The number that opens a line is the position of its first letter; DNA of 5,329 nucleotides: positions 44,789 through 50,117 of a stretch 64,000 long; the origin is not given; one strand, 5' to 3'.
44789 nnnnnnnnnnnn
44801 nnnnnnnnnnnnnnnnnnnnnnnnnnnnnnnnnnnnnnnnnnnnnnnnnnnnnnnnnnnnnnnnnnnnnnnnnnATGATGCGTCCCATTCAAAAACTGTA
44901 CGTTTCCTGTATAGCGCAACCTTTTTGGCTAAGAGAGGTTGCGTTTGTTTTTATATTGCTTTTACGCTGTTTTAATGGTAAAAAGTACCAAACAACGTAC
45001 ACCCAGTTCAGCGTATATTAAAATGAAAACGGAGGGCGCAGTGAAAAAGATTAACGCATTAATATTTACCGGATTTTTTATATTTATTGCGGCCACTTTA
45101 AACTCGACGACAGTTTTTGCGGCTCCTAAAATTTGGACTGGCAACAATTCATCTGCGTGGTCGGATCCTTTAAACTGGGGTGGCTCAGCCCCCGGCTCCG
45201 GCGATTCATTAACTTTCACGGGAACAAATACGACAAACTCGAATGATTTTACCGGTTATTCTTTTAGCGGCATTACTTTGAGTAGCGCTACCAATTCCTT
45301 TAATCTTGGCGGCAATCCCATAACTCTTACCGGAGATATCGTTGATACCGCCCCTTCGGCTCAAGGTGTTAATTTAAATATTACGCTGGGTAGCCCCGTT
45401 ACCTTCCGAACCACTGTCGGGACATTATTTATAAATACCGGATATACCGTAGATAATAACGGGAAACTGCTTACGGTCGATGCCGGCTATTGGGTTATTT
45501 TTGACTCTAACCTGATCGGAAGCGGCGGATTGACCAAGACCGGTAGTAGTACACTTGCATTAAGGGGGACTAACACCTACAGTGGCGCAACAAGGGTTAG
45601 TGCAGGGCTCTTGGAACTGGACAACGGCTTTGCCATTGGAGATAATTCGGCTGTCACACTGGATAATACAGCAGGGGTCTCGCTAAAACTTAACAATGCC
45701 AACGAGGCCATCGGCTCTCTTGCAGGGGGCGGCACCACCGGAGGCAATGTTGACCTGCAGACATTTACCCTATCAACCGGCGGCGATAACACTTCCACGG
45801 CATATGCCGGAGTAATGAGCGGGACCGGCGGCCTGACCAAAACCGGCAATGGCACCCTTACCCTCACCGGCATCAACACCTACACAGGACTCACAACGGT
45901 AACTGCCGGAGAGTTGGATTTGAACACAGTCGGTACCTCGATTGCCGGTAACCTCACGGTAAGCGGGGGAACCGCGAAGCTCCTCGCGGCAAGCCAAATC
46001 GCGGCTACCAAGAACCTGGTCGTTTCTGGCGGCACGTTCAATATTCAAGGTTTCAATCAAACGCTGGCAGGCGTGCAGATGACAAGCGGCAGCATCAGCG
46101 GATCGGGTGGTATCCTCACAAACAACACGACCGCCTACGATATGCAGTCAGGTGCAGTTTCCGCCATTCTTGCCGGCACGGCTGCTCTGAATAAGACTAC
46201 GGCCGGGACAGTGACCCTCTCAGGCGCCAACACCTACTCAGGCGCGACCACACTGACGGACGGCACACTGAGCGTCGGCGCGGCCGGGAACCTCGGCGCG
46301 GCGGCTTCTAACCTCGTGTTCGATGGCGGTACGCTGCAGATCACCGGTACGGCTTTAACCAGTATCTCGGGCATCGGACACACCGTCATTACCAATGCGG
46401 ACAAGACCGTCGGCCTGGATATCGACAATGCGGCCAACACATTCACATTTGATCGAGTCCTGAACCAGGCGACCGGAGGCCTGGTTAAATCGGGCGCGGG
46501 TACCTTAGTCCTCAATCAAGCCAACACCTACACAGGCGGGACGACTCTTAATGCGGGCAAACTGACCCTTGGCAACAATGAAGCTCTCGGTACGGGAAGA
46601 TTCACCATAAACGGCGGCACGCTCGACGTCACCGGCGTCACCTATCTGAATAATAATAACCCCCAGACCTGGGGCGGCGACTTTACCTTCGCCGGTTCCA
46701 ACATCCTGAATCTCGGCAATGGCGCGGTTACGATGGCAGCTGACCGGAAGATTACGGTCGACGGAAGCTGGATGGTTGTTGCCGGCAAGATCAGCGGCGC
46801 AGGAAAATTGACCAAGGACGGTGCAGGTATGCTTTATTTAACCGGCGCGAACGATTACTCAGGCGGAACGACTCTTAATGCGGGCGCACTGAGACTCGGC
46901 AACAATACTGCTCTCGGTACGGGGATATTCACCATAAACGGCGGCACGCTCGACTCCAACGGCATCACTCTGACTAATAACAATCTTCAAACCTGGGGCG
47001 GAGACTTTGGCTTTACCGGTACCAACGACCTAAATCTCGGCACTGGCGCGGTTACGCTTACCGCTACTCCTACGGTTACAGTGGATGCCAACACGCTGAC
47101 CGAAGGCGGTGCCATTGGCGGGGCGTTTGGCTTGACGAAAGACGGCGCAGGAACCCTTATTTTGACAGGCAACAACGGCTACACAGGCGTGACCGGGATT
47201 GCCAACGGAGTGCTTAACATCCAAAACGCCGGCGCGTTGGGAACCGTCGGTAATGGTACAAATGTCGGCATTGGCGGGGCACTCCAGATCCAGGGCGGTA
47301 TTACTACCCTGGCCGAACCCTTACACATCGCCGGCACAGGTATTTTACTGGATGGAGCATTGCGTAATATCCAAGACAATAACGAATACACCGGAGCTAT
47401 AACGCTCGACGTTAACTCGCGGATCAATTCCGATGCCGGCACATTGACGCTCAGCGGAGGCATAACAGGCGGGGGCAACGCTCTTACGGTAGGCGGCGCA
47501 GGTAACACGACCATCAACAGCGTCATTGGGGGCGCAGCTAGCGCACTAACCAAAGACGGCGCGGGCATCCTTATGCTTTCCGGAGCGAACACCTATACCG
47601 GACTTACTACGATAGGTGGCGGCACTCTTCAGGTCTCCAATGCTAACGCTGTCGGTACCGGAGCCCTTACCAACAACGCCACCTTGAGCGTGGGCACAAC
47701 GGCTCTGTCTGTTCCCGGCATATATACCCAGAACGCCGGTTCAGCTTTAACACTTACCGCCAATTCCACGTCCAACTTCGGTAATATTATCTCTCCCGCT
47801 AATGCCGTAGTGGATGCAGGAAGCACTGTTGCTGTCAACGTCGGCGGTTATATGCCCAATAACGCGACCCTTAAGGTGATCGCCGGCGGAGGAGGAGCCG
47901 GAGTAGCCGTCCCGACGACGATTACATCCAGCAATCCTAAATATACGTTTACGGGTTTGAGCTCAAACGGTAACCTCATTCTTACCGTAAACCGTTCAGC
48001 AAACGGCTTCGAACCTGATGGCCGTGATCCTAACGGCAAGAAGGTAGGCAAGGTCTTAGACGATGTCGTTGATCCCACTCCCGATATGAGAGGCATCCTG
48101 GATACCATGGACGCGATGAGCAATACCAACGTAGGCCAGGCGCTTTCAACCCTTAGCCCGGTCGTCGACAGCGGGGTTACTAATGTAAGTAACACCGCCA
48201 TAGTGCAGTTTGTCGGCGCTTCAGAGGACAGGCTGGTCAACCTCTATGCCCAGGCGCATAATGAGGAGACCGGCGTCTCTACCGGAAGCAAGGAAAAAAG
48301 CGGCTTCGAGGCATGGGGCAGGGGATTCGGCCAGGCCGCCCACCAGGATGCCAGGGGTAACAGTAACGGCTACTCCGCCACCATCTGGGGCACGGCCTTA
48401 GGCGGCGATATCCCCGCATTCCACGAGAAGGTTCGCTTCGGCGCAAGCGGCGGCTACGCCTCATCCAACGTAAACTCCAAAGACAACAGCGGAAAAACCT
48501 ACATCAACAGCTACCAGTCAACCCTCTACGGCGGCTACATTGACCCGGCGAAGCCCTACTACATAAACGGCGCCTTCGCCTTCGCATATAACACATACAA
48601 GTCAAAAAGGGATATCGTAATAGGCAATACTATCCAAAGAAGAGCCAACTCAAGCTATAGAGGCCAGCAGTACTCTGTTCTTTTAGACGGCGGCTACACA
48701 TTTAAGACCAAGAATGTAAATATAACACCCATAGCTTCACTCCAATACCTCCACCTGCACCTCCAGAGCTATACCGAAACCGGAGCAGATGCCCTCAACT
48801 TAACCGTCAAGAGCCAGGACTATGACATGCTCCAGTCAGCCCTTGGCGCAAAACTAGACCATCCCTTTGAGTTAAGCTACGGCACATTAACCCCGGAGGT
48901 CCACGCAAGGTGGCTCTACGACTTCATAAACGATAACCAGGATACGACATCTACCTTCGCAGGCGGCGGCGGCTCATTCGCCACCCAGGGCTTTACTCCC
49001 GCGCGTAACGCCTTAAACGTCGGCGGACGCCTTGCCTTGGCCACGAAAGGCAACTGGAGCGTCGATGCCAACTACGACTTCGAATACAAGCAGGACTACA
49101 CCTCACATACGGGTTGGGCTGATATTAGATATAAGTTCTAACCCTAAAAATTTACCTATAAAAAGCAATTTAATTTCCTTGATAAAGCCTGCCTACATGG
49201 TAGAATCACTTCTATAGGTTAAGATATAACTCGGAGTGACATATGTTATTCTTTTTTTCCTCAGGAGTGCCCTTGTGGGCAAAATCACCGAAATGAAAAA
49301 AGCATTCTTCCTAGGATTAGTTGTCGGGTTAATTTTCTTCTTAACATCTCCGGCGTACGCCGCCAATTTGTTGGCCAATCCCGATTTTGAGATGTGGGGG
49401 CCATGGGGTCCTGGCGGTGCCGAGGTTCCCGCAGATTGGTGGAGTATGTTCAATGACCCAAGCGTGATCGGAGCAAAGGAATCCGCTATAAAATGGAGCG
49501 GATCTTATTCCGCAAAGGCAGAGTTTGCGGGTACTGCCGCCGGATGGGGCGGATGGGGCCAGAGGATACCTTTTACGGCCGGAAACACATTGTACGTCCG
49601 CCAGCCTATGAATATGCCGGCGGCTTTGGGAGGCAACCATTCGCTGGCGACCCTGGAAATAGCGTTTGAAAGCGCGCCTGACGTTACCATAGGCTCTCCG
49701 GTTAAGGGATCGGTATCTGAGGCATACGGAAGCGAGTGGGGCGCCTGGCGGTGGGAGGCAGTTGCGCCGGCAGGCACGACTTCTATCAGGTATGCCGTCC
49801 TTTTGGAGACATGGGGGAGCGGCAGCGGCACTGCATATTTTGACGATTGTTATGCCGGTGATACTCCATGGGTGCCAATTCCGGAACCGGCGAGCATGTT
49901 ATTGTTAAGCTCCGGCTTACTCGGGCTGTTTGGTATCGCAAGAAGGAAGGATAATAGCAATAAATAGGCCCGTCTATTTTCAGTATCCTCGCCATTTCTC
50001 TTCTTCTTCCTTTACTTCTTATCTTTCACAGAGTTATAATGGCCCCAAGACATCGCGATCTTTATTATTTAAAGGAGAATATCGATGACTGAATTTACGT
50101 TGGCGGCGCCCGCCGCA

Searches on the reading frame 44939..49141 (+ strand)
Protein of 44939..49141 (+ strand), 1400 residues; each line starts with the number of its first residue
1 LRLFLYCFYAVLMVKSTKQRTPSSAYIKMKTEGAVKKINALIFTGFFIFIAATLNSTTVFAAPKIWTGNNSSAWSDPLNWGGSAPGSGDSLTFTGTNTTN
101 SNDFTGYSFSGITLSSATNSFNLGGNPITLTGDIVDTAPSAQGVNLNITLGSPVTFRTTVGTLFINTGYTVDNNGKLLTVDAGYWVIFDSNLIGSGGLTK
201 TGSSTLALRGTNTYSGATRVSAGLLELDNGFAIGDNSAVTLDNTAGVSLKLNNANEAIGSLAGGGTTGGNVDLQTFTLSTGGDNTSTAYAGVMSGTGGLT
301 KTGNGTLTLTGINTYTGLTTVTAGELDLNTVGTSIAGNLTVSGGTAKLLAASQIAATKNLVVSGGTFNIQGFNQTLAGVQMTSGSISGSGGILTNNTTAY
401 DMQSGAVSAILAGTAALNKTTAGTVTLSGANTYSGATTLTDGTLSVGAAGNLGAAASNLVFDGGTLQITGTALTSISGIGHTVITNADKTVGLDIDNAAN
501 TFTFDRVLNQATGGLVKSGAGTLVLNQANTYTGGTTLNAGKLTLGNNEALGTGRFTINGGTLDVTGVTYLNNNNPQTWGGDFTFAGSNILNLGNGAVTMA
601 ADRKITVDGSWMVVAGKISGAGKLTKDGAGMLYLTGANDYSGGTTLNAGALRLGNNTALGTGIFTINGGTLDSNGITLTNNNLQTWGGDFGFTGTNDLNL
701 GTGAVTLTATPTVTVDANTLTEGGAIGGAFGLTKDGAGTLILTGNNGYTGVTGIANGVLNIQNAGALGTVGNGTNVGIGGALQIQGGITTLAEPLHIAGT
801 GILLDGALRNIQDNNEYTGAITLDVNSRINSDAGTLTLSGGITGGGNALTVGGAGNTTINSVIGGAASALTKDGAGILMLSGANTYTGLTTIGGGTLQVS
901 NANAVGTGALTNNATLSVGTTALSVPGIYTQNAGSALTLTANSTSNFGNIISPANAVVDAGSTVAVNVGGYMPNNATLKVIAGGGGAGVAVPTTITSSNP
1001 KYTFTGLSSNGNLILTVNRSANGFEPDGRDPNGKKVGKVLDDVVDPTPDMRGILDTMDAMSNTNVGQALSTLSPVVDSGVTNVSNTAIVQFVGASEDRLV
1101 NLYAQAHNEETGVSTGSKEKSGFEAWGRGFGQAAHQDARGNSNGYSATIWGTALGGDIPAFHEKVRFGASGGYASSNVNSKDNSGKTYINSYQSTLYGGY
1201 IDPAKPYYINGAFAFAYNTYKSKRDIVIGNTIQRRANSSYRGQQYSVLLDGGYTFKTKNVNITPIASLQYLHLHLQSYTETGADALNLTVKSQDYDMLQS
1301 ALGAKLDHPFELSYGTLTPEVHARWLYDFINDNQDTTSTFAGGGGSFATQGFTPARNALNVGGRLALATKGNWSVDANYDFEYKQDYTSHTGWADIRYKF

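Call 8: search_protein_families(library=pfam, proteins=[window:44939-49141:+], max_evalue=0.01)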
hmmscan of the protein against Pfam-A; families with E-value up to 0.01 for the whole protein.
window:44939-49141:+ (1400 aa): 2 families
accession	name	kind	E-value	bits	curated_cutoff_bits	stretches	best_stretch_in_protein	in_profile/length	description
PF03797.25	Autotransporter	-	1e-61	209.3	26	1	1125-1380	1-255/255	Autotransporter beta-domain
PF12951.13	PATR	-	3e-46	155.6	27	7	624-653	1-30/30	Passenger-associated-transport-repeat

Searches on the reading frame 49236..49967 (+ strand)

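Call 8: search_protein_families(library=pfam, proteins=[window:49236-49967:+], max_evalue=0.01)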
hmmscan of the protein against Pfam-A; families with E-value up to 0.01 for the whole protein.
window:49236-49967:+ (243 aa): 1 family
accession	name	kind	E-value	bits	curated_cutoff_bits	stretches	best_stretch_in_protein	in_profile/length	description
PF07589.16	PEP-CTERM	-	1.6e-05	25.2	20.7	1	214-237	1-24/24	PEP-CTERM motif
